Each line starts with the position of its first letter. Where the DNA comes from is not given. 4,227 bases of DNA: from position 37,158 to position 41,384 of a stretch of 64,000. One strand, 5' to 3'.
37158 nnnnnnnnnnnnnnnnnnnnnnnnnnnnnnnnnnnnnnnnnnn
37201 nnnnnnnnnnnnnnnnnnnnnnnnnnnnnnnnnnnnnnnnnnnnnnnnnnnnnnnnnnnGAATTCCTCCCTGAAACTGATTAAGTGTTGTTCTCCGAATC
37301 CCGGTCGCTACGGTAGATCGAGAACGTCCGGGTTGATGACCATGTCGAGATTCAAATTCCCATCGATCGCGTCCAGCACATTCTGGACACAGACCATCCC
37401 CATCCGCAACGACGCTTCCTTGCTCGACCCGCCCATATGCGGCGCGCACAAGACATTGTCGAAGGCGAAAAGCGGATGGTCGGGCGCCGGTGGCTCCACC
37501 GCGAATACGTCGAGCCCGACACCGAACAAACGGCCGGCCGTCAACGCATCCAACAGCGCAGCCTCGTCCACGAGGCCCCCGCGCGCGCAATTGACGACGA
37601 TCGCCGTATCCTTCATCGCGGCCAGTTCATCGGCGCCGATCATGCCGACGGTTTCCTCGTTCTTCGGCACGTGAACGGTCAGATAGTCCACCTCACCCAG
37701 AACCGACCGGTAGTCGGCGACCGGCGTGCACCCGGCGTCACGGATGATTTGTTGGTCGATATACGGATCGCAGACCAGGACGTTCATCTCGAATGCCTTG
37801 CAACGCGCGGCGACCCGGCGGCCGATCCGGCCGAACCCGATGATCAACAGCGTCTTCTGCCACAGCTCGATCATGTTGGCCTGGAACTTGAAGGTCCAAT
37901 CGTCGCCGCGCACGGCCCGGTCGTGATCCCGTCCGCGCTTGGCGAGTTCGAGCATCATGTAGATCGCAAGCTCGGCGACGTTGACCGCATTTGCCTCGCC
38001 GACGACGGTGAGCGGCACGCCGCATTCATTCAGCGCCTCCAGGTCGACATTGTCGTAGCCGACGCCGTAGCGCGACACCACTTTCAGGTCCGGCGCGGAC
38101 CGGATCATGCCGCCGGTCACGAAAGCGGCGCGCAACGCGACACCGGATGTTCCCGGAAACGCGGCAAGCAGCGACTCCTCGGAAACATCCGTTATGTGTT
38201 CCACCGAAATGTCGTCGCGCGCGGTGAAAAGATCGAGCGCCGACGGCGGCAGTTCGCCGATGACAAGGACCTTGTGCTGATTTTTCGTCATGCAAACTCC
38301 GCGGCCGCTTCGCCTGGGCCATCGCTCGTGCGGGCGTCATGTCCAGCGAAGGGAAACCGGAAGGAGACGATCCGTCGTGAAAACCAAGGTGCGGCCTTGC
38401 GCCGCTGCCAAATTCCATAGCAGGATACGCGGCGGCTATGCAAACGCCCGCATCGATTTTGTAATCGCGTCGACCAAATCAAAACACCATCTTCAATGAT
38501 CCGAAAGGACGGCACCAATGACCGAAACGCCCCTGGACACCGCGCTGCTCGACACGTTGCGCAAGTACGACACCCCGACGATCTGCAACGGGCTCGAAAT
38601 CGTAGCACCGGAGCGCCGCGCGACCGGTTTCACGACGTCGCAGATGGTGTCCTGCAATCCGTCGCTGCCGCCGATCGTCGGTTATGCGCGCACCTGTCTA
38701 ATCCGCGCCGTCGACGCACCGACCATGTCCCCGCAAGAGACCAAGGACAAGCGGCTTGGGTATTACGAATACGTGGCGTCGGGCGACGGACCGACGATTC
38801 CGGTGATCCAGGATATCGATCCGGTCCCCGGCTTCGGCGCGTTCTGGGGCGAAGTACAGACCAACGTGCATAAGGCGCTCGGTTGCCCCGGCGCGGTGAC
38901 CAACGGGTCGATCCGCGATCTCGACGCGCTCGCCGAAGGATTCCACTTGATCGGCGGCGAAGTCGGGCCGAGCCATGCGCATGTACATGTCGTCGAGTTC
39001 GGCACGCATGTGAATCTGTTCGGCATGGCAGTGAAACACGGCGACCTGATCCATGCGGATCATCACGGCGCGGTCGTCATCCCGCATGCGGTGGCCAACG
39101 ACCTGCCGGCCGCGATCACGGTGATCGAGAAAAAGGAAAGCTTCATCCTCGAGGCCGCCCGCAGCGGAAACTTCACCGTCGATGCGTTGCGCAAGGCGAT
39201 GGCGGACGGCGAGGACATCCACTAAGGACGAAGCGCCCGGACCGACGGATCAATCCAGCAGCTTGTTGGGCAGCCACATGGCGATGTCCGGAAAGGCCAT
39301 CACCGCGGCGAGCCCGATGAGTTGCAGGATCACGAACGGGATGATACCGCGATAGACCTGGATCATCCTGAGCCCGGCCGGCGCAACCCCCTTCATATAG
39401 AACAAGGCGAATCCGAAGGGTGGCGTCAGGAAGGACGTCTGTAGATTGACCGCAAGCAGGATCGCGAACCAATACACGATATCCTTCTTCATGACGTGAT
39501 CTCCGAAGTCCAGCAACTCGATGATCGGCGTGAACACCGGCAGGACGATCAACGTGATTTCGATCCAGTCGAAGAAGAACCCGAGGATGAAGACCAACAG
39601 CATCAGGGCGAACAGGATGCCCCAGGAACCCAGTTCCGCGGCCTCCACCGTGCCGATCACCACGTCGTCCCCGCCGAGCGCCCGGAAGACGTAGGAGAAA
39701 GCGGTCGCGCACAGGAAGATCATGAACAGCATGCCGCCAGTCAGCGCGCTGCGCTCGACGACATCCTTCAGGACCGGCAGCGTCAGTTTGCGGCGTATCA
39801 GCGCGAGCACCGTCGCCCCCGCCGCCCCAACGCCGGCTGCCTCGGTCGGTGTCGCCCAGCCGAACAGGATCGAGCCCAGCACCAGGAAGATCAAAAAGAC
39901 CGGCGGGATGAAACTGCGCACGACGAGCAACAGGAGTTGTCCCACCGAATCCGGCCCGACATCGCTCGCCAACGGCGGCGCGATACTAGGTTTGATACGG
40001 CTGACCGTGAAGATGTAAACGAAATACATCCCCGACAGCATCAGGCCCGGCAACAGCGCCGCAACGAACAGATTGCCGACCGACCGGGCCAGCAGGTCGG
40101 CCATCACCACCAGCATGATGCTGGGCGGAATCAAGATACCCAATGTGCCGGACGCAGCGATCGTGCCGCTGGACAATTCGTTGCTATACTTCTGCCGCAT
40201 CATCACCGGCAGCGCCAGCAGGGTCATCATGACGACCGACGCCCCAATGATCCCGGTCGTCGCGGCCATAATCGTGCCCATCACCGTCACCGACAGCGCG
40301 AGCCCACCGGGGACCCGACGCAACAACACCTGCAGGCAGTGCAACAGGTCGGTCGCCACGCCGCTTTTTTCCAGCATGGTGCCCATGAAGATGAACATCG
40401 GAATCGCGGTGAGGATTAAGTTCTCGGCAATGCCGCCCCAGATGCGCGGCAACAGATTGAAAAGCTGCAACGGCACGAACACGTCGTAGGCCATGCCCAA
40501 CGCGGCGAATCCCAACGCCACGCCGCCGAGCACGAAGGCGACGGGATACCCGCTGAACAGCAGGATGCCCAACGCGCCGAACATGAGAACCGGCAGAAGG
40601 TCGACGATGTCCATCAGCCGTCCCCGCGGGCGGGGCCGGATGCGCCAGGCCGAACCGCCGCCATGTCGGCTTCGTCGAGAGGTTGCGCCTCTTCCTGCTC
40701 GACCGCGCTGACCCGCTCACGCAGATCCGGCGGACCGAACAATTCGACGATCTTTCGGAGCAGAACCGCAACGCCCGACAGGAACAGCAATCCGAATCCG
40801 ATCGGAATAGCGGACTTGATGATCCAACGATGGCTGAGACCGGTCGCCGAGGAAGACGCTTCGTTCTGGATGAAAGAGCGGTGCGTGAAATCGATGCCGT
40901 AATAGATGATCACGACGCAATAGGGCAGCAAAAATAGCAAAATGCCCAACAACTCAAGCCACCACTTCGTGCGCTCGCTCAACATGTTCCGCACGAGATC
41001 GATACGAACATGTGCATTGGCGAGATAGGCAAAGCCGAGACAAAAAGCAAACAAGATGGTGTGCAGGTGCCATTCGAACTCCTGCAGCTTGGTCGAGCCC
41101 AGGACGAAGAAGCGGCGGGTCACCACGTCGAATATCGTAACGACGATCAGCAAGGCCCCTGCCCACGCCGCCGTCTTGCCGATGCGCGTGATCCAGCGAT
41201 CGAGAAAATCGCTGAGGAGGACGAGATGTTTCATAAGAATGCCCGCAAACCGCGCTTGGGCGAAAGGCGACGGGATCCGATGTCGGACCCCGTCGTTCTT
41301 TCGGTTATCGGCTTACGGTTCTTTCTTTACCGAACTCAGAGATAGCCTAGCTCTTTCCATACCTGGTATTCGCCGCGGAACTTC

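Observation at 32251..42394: LysR-linked cluster combining two TauD/TfdA dioxygenases, a PrpD-family enzyme, two different pyruvate-aldolase families, a 2-hydroxyacid dehydrogenase and a TRAP transporter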

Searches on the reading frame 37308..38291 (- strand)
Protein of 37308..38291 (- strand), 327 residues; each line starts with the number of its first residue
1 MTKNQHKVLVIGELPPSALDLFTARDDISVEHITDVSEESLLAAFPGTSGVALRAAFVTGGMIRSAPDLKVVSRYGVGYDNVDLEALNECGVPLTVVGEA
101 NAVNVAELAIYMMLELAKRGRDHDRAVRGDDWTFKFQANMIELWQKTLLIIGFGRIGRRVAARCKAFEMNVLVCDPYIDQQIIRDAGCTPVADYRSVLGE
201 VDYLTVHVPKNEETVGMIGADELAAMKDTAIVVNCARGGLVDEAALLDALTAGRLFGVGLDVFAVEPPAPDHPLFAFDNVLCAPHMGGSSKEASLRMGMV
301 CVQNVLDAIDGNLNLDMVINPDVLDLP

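Call 4: search_protein_families(library=pfam, proteins=[window:37308-38291:-])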
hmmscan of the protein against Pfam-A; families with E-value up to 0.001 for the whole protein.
window:37308-38291:- (327 aa): 2 families
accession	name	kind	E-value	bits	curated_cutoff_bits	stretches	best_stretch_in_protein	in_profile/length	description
PF02826.25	2-Hacid_dh_C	-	2.6e-56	190.2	25.1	1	111-287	2-178/178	D-isomer specific 2-hydroxyacid dehydrogenase, NAD binding domain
PF00389.36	2-Hacid_dh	-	1.6e-23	83.3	24.6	1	8-314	1-129/134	D-isomer specific 2-hydroxyacid dehydrogenase, catalytic domain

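Call 5: search_protein_families(library=ncbifam, proteins=[window:37308-38291:-])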
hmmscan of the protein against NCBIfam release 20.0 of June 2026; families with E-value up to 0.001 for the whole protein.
window:37308-38291:- (327 aa): 22 families
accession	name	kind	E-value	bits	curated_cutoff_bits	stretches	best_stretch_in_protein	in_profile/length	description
TIGR01327.1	PGDH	equivalog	4.3e-85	286.5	454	1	7-320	1-312/525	phosphoglycerate dehydrogenase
NF009714.1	PRK13243.1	equivalog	2.2e-58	198.2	455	1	6-324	3-327/332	glyoxylate reductase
NF011938.0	PRK15409.1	equivalog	1.1e-49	169.3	492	1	30-324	28-323/324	glyoxylate/hydroxypyruvate reductase GhrB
NF005069.0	PRK06487.1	equivalog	3.2e-49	167.7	448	1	55-306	56-308/320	2-hydroxyacid dehydrogenase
NF008759.0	PRK11790.1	equivalog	5.7e-49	166.9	404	1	2-318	8-326/410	phosphoglycerate dehydrogenase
NF005750.0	PRK07574.1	equivalog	1.3e-41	143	329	1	55-306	101-353/386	NAD-dependent formate dehydrogenase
NF041369.1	Dhydh_Halo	equivalog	1.6e-41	142.5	400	1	70-308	57-294/305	D-2-hydroxyacid dehydrogenase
NF006263.0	PRK08410.1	equivalog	4.2e-36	124.9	389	1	58-310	53-308/311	D-2-hydroxyacid dehydrogenase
NF005387.0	PRK06932.1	equivalog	3e-33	115.1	492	1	60-297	57-298/314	2-hydroxyacid dehydrogenase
NF000492.1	vanH_gen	exception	1.3e-26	93.5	540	1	69-264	67-253/312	D-lactate dehydrogenase VanH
NF005027.0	PRK06436.1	equivalog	1.5e-24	86.7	261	1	70-312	51-283/303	2-hydroxyacid dehydrogenase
NF001309.0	PRK00257.1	equivalog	8.5e-24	84.2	434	1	140-310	111-279/379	4-phosphoerythronate dehydrogenase PdxB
NF006374.0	PRK08605.1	subfamily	1.4e-23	83.5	356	1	69-267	70-267/332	D-lactate dehydrogenase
NF000004.1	vanH-D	exception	5e-21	75.2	550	1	69-265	73-260/323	D-lactate dehydrogenase VanH-D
NF011966.0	PRK15438.1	equivalog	6.6e-19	68.2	687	1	64-294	54-263/378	4-phosphoerythronate dehydrogenase PdxB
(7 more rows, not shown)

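Call 86: search_protein_families(library=pfam, proteins=[L102:6977-7858:+, L102:6192-6890:+, L102:4143-6104:+, L085:7175-7930:+, L102:10120-10905:+, L102:9019-9918:+, L102:10931-11761:+, L102:11860-13833:+], max_evalue=0.00001)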
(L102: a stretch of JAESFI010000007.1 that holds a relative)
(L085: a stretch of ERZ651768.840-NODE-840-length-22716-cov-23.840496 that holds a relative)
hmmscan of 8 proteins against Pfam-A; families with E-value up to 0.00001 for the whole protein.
L102:6977-7858:+ (293 aa): 2 families
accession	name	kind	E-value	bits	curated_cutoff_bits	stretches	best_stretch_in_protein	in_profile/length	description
PF01066.26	CDP-OH_P_transf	-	3.7e-22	79.8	22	1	23-180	1-148/152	CDP-alcohol phosphatidyltransferase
PF08009.16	CDP-OH_P_tran_2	-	9.8e-14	51.4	21.5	1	208-244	1-37/37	CDP-alcohol phosphatidyltransferase 2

L102:6192-6890:+ (232 aa): 1 family
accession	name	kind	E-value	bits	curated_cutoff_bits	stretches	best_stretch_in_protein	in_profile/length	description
PF02666.20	PS_Dcarbxylase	-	3.4e-41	141.5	22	1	48-217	3-197/198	Phosphatidylserine decarboxylase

L102:4143-6104:+ (653 aa): 3 families
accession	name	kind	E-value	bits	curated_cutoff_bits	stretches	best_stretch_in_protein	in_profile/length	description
PF00005.33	ABC_tran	-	1e-33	117.3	25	1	396-545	1-137/137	ABC transporter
PF00664.28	ABC_membrane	-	9.2e-31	108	28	1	53-334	4-274/274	ABC transporter transmembrane region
PF02463.25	SMC_N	-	3.9e-08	33.4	40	1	408-586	26-210/220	RecF/RecN/SMC N terminal domain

L085:7175-7930:+ (251 aa): 4 families
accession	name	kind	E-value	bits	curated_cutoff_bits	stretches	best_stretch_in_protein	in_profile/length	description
PF13561.12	adh_short_C2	-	4.2e-63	213.5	27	1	18-249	1-236/236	Enoyl-(Acyl carrier protein) reductase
PF00106.31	adh_short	-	1.7e-53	181.5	26.6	1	14-199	3-192/195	short chain dehydrogenase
PF08659.16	KR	-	3.8e-12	46.9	22.6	1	15-170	4-163/180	KR domain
PF23441.1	SDR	-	3.3e-08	33.7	27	1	117-247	121-254/258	SDR-like rossmann domain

L102:10120-10905:+ (261 aa): 1 family
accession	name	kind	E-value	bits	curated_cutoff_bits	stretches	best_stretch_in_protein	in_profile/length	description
PF01618.21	MotA_ExbB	-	1.8e-26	92.8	22.9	1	105-218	5-123/127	MotA/TolQ/ExbB proton channel family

L102:9019-9918:+ (299 aa): 2 families
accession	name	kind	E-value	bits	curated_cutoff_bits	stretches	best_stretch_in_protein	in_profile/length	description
PF00106.31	adh_short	-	9.2e-34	117.1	26.6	1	31-232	1-188/195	short chain dehydrogenase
PF13561.12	adh_short_C2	-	2.9e-25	89.7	27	1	40-233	6-183/236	Enoyl-(Acyl carrier protein) reductase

L102:10931-11761:+ (276 aa): 2 families
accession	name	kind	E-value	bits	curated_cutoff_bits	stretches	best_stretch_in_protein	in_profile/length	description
PF13677.11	MotB_plug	-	2.9e-18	65.6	24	1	3-56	2-58/58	Membrane MotB of proton-channel complex MotA/MotB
PF00691.25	OmpA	-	4.7e-10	40.1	27.2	1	161-255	2-94/98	OmpA family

L102:11860-13833:+ (657 aa): 2 families
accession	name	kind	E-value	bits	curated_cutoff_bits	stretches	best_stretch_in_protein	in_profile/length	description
PF02705.21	K_trans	-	5e-177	589.4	24.8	1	48-498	2-453/454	K+ potassium transporter integral membrane domain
PF22776.1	K_trans_C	-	4.7e-48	163.3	24.8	1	509-657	1-151/151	K+ potassium transporter C-terminal domain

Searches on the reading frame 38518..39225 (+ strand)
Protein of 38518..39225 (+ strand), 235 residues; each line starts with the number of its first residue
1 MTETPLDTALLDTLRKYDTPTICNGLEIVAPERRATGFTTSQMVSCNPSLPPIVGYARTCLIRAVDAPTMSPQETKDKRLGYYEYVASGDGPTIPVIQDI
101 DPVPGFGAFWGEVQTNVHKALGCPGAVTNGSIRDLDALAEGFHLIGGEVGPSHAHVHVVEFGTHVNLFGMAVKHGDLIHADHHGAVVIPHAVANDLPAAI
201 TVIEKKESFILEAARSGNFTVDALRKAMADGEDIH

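Call 4: search_protein_families(library=pfam, proteins=[window:38518-39225:+])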
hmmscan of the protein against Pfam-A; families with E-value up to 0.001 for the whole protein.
window:38518-39225:+ (235 aa): 1 family
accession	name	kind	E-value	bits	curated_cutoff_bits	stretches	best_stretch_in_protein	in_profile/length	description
PF03737.21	RraA-like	-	1.6e-13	51.6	24.5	1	38-187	17-152/152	Aldolase/RraA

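Call 5: search_protein_families(library=ncbifam, proteins=[window:38518-39225:+])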
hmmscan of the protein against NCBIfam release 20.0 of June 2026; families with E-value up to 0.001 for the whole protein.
window:38518-39225:+ (235 aa): 6 families
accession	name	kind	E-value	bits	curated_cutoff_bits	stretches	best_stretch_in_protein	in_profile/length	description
NF006093.0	PRK08245.1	subfamily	3.9e-10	39.5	208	1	107-218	101-215/240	hypothetical protein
NF005442.0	PRK07028.1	equivalog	4.7e-09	35.3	593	1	108-218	303-415/430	bifunctional hexulose-6-phosphate synthase/ribonuclease regulator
NF009399.0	PRK12764.1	equivalog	7.2e-09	35.2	444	1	119-223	372-478/501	fumarylacetoacetate hydrolase family protein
NF004850.0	PRK06201.1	subfamily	1.2e-08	34.7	231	1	108-220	95-209/222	hypothetical protein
NF006731.0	PRK09262.1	equivalog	4.4e-06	26.4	179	1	108-223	96-213/229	4-carboxy-4-hydroxy-2-oxoadipate aldolase/oxaloacetate decarboxylase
TIGR02798.1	ligK_PcmE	equivalog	4.2e-05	23.2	304.5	1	108-222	90-206/222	4-carboxy-4-hydroxy-2-oxoadipate aldolase/oxaloacetate decarboxylase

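Call 35: find_homologous_proteins(query=window:38518-39225:+, max_evalue=1e-15)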
Query window:38518-39225:+ (235 aa): 6555 proteins with E <= 1e-15 among 7904 candidates; the best 120 are listed.
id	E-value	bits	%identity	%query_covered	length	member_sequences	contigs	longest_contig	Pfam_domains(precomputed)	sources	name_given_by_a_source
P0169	4.7e-156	535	100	100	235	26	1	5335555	PF03737.22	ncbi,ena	-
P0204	3.1e-125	434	82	100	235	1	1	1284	PF03737.22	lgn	-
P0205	7.4e-125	433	81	100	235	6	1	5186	PF03737.22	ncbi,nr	ncbi:MAG: RraA family protein [Alphaproteobacteria bacterium]|nr:RraA family protein [Alphaproteobac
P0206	3.8e-124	431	84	97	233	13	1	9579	PF03737.22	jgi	-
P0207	1.1e-123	429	82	100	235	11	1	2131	PF03737.22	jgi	-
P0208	4.5e-122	424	82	97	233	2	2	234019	PF03737.22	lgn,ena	-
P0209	1.1e-121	423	81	97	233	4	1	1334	PF03737.22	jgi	jgi:regulator of RNase E activity RraA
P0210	1.6e-121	422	83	97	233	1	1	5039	PF03737.22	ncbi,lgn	ncbi:MAG: RraA family protein [Pseudomonadota bacterium]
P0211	8.0e-121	420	82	97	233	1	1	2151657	PF03737.22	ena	-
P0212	8.9e-120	417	79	97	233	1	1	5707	PF03737.22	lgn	-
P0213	3.5e-118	411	79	97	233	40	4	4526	PF03737.22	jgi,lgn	jgi:regulator of RNase E activity RraA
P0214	1.2e-117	410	79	97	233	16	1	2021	PF03737.22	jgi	-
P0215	7.8e-116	404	80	98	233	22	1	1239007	PF03737.22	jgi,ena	jgi:regulator of RNase E activity RraA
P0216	2.9e-115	402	77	100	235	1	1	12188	PF03737.22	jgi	-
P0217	1.1e-114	400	75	100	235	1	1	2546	PF03737.22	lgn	-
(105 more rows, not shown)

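Call 52: search_solved_structures(query=window:38518-39225:+, max_evalue=0.001)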
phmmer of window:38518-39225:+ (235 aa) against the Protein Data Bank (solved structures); distinct sequences matched with E-value up to 0.001: 1.
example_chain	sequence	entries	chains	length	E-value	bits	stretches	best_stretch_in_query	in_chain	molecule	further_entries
3k4i_A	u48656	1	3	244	4.1e-07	33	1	108-220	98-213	uncharacterized protein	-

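Call 86: search_protein_families(library=pfam, proteins=[L102:6977-7858:+, L102:6192-6890:+, L102:4143-6104:+, L085:7175-7930:+, L102:10120-10905:+, L102:9019-9918:+, L102:10931-11761:+, L102:11860-13833:+], max_evalue=0.00001)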
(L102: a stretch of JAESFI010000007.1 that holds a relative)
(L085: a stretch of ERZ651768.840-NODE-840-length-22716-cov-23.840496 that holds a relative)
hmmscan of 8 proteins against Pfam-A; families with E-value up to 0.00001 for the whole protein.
L102:6977-7858:+ (293 aa): 2 families
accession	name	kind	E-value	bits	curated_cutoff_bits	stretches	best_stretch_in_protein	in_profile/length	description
PF01066.26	CDP-OH_P_transf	-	3.7e-22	79.8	22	1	23-180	1-148/152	CDP-alcohol phosphatidyltransferase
PF08009.16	CDP-OH_P_tran_2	-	9.8e-14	51.4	21.5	1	208-244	1-37/37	CDP-alcohol phosphatidyltransferase 2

L102:6192-6890:+ (232 aa): 1 family
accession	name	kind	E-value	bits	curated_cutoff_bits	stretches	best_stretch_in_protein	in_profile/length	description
PF02666.20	PS_Dcarbxylase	-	3.4e-41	141.5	22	1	48-217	3-197/198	Phosphatidylserine decarboxylase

L102:4143-6104:+ (653 aa): 3 families
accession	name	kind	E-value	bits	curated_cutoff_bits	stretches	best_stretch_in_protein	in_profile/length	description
PF00005.33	ABC_tran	-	1e-33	117.3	25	1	396-545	1-137/137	ABC transporter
PF00664.28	ABC_membrane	-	9.2e-31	108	28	1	53-334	4-274/274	ABC transporter transmembrane region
PF02463.25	SMC_N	-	3.9e-08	33.4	40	1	408-586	26-210/220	RecF/RecN/SMC N terminal domain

L085:7175-7930:+ (251 aa): 4 families
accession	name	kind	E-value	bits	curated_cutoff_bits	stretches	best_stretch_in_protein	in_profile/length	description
PF13561.12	adh_short_C2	-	4.2e-63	213.5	27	1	18-249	1-236/236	Enoyl-(Acyl carrier protein) reductase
PF00106.31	adh_short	-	1.7e-53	181.5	26.6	1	14-199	3-192/195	short chain dehydrogenase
PF08659.16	KR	-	3.8e-12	46.9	22.6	1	15-170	4-163/180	KR domain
PF23441.1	SDR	-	3.3e-08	33.7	27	1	117-247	121-254/258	SDR-like rossmann domain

L102:10120-10905:+ (261 aa): 1 family
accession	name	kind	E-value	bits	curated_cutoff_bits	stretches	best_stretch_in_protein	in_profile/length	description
PF01618.21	MotA_ExbB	-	1.8e-26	92.8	22.9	1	105-218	5-123/127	MotA/TolQ/ExbB proton channel family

L102:9019-9918:+ (299 aa): 2 families
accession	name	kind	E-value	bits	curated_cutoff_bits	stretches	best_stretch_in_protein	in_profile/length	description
PF00106.31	adh_short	-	9.2e-34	117.1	26.6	1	31-232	1-188/195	short chain dehydrogenase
PF13561.12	adh_short_C2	-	2.9e-25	89.7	27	1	40-233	6-183/236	Enoyl-(Acyl carrier protein) reductase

L102:10931-11761:+ (276 aa): 2 families
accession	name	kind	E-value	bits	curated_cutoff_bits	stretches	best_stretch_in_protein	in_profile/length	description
PF13677.11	MotB_plug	-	2.9e-18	65.6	24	1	3-56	2-58/58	Membrane MotB of proton-channel complex MotA/MotB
PF00691.25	OmpA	-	4.7e-10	40.1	27.2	1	161-255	2-94/98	OmpA family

L102:11860-13833:+ (657 aa): 2 families
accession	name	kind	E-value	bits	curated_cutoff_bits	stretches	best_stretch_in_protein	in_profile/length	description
PF02705.21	K_trans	-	5e-177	589.4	24.8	1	48-498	2-453/454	K+ potassium transporter integral membrane domain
PF22776.1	K_trans_C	-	4.7e-48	163.3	24.8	1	509-657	1-151/151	K+ potassium transporter C-terminal domain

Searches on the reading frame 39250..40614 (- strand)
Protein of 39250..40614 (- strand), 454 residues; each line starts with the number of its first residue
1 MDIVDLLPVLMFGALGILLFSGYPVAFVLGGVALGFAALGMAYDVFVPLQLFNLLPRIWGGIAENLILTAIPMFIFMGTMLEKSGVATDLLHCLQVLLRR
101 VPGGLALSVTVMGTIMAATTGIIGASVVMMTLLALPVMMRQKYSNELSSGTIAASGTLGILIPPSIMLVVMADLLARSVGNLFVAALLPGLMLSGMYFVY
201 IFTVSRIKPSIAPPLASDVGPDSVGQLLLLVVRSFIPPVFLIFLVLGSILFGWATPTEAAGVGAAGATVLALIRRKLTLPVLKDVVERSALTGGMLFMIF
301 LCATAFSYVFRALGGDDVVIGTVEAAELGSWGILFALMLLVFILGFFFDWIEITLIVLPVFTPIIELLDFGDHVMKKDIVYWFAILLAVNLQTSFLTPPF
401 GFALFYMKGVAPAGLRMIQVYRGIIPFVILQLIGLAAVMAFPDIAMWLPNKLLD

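Call 4: search_protein_families(library=pfam, proteins=[window:39250-40614:-])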
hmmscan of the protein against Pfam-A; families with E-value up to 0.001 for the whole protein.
window:39250-40614:- (454 aa): 1 family
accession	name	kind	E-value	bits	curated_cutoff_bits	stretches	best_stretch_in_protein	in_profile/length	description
PF06808.19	DctM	-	2.8e-63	214.6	23.8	1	13-443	2-412/413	Tripartite ATP-independent periplasmic transporter, DctM component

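Call 5: search_protein_families(library=ncbifam, proteins=[window:39250-40614:-])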
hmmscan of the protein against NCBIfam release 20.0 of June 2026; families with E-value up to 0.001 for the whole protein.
window:39250-40614:- (454 aa): 3 families
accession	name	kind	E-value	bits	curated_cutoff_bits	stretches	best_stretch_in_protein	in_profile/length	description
TIGR00786.1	dctM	subfamily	2.6e-87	293.2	268.45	1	22-449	1-405/405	TRAP transporter large permease subunit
NF011634.1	PRK15060.1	equivalog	7.9e-23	81.2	800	1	34-445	20-417/425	2,3-diketo-L-gulonate TRAP transporter large permease YiaN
TIGR02123.1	TRAP_fused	subfamily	7.5e-07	28.2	320.65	1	63-299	163-393/615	TRAP transporter fused permease subunit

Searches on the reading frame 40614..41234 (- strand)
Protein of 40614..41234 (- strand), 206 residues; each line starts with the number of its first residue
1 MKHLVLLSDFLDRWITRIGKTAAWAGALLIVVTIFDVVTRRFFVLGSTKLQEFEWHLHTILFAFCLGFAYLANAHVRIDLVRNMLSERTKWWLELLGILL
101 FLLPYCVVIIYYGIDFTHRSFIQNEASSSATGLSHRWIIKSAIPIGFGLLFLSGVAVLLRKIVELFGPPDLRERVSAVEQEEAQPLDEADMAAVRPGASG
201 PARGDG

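Call 4: search_protein_families(library=pfam, proteins=[window:40614-41234:-])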
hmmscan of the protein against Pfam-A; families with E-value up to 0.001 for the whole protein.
window:40614-41234:- (206 aa): 1 family
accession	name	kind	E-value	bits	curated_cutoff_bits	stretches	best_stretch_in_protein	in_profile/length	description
PF04290.18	DctQ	-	6.3e-19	68.6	28.3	1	29-162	1-130/132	Tripartite ATP-independent periplasmic transporters, DctQ component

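Call 5: search_protein_families(library=ncbifam, proteins=[window:40614-41234:-])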
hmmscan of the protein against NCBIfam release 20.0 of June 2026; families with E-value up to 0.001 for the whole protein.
window:40614-41234:- (206 aa): 0 families
